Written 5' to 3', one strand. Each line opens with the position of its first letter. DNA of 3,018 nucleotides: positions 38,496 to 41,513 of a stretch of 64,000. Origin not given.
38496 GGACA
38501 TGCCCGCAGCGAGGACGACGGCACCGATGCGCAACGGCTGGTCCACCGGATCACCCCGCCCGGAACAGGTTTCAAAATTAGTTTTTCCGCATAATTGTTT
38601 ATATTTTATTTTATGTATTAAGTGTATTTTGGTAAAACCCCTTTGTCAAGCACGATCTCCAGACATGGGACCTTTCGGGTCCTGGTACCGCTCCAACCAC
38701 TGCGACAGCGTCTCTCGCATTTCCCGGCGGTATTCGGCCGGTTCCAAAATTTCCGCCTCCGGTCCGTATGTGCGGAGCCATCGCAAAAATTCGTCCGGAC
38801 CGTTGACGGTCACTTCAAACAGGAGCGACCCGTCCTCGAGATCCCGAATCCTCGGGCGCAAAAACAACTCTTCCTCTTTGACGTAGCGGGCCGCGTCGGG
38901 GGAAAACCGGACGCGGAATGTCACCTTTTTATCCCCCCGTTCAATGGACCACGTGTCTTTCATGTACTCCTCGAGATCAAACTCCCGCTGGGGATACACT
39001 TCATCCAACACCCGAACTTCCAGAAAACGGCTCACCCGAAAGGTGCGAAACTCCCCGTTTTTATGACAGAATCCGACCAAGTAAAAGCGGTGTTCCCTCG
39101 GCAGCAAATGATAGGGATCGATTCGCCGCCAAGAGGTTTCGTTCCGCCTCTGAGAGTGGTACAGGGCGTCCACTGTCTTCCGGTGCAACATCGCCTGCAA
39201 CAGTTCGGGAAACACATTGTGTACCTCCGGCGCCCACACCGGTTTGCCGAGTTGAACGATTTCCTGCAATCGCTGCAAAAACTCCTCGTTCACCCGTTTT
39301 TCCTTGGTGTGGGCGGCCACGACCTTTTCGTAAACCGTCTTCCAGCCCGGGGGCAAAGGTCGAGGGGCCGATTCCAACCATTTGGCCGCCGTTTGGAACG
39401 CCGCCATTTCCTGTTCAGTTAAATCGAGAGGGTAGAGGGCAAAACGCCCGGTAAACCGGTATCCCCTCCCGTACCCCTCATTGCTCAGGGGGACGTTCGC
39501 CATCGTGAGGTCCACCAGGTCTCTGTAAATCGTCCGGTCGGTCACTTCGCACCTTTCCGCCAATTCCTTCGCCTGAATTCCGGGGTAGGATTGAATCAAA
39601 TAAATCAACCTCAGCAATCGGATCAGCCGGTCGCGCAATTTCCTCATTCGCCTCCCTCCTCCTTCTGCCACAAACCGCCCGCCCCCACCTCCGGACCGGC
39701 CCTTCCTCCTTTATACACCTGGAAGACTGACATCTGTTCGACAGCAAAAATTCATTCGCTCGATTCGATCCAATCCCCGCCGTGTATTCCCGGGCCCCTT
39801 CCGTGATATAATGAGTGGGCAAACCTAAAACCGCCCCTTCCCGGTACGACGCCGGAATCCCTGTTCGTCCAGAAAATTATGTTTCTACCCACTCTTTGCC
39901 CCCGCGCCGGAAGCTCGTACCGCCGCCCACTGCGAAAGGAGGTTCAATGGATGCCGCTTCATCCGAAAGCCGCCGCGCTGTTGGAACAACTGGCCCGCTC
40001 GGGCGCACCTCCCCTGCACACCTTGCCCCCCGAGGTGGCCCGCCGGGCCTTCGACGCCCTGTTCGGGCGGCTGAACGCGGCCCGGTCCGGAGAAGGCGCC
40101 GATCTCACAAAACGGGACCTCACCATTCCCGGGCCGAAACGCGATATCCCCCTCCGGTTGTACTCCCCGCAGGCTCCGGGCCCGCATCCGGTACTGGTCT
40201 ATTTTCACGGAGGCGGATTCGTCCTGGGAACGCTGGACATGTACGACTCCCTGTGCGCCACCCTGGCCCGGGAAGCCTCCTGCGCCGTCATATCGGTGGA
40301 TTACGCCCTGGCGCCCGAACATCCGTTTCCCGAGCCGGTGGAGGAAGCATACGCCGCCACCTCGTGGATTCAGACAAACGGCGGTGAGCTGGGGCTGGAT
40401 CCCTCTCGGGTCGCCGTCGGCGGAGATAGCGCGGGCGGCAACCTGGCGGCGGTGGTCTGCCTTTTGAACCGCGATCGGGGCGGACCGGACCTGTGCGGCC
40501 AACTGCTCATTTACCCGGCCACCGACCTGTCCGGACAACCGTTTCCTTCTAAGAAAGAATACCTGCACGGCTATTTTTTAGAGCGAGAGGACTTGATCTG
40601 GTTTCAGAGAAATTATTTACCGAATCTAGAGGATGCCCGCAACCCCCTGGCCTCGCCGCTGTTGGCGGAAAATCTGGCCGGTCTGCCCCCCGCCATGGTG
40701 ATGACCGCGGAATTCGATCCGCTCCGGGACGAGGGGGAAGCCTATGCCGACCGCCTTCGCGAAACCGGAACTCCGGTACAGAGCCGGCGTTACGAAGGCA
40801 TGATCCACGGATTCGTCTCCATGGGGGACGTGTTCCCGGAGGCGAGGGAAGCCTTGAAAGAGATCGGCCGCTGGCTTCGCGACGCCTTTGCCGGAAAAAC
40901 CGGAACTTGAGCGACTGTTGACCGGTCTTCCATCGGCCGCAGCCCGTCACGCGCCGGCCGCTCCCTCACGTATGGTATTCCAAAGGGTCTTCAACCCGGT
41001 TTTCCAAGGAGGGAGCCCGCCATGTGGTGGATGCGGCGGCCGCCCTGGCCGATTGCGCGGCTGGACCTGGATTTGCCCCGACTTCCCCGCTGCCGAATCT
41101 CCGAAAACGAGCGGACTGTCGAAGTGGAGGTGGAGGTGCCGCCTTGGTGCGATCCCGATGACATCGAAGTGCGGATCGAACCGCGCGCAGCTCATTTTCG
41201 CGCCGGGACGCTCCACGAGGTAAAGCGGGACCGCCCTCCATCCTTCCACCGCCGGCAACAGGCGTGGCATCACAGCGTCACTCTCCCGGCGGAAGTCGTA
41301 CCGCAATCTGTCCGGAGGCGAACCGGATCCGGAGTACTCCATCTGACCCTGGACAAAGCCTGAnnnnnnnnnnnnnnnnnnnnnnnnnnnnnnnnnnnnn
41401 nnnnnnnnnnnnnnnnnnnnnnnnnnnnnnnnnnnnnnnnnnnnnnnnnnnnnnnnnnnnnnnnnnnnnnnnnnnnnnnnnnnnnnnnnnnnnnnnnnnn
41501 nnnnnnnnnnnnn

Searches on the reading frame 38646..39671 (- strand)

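Call 71: search_protein_families(library=pfam, proteins=[window:38646-39671:-], max_evalue=0.01)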
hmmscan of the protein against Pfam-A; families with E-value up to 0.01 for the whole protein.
window:38646-39671:- (341 aa): 6 families
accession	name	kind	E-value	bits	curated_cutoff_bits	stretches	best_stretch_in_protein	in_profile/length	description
PF25583.1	WCX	-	7.1e-22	78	23.9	1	249-326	2-76/76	WCX domain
PF13280.12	WYL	-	3.7e-20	72.1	21.8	1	153-221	2-70/70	WYL domain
PF08279.18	HTH_11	-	4.9e-09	36.4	25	1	18-72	1-55/55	HTH domain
PF19187.6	HTH_PafC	-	7e-07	29.5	32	1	14-61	1-48/115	PafC helix-turn-helix domain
PF08220.18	HTH_DeoR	-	0.0019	18.4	21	1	22-59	5-42/57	DeoR-like helix-turn-helix domain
PF13384.12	HTH_23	-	0.0055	16.9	24.6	0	18-50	6-36/50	Homeodomain-like domain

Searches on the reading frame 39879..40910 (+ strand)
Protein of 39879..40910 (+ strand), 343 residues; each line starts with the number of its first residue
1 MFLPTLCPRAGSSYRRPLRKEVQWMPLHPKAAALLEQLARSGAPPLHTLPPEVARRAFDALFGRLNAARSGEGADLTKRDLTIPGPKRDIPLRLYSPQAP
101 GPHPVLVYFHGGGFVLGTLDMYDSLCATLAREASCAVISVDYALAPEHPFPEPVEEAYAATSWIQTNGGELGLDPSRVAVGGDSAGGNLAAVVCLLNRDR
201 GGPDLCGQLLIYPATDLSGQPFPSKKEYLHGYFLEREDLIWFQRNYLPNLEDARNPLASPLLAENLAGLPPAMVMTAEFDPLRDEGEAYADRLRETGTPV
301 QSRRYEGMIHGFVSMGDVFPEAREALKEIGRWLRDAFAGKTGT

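Call 71: search_protein_families(library=pfam, proteins=[window:39879-40910:+], max_evalue=0.01)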
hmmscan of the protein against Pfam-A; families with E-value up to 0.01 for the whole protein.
window:39879-40910:+ (343 aa): 6 families
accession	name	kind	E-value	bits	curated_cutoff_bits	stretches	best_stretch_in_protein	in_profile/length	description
PF07859.19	Abhydrolase_3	-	9.4e-80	267.7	25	1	106-313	1-209/210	alpha/beta hydrolase fold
PF20434.5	BD-FAE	-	4.3e-18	66.1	26.8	1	94-199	3-112/215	BD-FAE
PF00135.34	COesterase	-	3.3e-09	36.7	27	1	95-145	91-143/515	Carboxylesterase family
PF10340.15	Say1_Mug180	-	4.6e-05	22.9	21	1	99-192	118-211/374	Steryl acetyl hydrolase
PF00326.27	Peptidase_S9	-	0.0007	19.6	22.6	0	160-194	51-82/213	Prolyl oligopeptidase family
PF07224.18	Chlorophyllase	-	0.009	15.3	26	0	89-195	28-135/301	Chlorophyllase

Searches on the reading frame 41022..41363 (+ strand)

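Call 71: search_protein_families(library=pfam, proteins=[window:41022-41363:+], max_evalue=0.01)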
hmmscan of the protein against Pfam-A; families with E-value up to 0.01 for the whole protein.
window:41022-41363:+ (113 aa): 1 family
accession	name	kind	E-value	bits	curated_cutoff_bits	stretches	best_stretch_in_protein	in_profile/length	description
PF00011.27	HSP20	-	4.8e-05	23.8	20.8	1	26-112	2-87/102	Hsp20/alpha crystallin family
